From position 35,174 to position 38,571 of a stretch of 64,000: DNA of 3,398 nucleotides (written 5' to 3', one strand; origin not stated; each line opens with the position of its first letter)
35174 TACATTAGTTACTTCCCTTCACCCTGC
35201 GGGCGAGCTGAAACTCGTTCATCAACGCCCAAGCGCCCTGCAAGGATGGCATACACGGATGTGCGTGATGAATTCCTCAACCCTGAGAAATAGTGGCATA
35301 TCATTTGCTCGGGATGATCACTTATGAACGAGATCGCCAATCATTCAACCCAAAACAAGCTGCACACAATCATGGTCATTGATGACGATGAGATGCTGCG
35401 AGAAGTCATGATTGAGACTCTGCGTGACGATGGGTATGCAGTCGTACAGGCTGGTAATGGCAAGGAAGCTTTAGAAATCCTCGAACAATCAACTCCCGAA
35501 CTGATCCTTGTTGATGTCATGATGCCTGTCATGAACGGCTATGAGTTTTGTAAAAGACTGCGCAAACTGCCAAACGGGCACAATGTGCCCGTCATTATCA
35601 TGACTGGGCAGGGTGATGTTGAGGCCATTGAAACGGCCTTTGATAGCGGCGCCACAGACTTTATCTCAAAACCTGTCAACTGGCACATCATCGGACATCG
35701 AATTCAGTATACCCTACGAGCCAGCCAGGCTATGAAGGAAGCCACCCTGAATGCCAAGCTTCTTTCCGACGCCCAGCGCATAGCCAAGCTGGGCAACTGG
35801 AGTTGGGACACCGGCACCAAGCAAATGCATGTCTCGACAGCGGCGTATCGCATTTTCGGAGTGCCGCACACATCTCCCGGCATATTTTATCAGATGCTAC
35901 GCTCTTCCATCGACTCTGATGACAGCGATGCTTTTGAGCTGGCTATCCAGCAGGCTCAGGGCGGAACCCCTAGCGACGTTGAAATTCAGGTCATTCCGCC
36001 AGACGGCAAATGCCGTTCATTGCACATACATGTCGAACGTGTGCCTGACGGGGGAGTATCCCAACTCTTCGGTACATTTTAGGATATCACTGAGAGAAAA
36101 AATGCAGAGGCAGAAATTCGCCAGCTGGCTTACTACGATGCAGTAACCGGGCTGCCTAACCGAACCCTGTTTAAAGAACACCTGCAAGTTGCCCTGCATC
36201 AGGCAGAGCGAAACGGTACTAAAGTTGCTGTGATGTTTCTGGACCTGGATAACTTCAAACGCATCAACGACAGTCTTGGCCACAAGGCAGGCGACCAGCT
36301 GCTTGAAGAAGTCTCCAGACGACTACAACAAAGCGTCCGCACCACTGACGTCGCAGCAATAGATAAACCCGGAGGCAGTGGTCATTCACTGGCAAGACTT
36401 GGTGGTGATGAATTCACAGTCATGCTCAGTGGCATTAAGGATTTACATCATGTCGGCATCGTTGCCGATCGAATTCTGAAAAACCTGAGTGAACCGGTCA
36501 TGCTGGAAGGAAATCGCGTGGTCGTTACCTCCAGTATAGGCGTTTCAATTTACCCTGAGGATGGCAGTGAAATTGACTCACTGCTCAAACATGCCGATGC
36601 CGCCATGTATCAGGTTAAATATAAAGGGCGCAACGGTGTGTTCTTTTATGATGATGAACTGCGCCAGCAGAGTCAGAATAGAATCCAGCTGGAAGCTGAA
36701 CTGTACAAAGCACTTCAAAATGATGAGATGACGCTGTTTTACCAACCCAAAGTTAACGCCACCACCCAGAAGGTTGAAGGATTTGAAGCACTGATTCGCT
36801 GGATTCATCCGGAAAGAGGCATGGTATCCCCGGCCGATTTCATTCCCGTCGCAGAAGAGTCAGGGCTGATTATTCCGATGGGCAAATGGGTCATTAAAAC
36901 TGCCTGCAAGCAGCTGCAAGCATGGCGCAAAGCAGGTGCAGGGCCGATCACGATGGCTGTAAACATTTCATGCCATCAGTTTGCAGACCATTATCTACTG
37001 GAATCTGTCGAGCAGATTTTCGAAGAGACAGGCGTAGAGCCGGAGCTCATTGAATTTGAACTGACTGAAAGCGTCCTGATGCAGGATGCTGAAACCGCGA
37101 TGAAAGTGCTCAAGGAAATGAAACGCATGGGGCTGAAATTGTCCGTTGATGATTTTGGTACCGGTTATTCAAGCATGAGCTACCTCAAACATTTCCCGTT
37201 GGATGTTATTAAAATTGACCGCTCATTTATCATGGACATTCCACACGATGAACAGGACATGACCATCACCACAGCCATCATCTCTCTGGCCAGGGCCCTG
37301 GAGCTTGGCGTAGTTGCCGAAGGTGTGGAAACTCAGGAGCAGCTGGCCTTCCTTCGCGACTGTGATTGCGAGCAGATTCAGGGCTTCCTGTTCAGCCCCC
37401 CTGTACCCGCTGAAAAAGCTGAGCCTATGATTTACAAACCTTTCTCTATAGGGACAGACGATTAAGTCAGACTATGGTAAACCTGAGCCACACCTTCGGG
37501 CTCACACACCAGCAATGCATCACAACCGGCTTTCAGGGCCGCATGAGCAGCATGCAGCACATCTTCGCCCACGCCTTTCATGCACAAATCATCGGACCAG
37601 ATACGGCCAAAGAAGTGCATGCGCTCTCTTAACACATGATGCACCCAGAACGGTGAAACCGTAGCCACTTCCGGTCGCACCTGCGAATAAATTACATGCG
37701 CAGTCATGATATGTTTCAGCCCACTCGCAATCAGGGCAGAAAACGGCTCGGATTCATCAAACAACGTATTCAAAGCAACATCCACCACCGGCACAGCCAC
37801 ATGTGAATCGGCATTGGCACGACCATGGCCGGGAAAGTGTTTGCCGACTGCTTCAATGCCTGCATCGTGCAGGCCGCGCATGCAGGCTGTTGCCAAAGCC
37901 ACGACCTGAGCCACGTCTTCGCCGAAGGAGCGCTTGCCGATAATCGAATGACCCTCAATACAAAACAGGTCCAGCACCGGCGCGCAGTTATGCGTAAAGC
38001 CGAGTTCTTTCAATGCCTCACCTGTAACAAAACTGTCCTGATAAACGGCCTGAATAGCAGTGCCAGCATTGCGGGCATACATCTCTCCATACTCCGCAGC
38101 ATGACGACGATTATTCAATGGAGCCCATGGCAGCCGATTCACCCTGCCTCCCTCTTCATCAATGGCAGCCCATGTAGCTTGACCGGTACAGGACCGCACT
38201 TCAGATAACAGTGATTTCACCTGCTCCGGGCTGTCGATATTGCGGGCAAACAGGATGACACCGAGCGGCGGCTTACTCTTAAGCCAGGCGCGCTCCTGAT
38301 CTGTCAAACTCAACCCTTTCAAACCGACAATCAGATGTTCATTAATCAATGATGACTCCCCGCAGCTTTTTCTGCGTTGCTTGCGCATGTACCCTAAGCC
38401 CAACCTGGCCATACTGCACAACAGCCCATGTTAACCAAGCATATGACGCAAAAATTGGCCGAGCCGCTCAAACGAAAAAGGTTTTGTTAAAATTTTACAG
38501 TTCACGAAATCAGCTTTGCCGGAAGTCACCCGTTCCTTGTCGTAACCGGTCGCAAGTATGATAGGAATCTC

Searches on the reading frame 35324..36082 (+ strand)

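Call 30: search_protein_families(library=pfam, proteins=[window:35324-36082:+])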
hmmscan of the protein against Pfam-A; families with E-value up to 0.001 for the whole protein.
window:35324-36082:+ (252 aa): 1 family
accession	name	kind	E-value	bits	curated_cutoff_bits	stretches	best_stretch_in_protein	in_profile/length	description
PF00072.30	Response_reg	-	2.1e-30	105.6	30.2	1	16-120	1-103/111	Response regulator receiver domain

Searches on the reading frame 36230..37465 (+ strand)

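Call 30: search_protein_families(library=pfam, proteins=[window:36230-37465:+])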
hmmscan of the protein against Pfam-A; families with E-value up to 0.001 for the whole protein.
window:36230-37465:+ (411 aa): 2 families
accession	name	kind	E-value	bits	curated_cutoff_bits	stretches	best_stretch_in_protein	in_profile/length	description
PF00563.25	EAL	-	4.4e-78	262.3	31.3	1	156-391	2-236/236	EAL domain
PF00990.26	GGDEF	-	8.4e-35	120.4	23.8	1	2-135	36-160/161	Diguanylate cyclase, GGDEF domain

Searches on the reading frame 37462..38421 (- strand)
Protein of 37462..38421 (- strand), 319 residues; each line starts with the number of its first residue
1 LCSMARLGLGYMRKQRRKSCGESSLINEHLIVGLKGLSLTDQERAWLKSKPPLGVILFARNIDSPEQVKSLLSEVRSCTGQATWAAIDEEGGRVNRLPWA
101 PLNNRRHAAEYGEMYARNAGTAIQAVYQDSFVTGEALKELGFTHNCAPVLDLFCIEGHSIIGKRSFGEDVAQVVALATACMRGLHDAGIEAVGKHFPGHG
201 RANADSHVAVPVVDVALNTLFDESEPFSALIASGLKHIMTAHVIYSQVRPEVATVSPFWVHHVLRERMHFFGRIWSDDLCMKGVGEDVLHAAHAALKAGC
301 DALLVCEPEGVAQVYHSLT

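Call 30: search_protein_families(library=pfam, proteins=[window:37462-38421:-])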
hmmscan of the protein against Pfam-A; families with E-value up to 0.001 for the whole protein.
window:37462-38421:- (319 aa): 1 family
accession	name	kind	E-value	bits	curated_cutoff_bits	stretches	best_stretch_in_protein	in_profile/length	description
PF00933.27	Glyco_hydro_3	-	6.8e-53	180.6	27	1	39-309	16-285/316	Glycosyl hydrolase family 3 N terminal domain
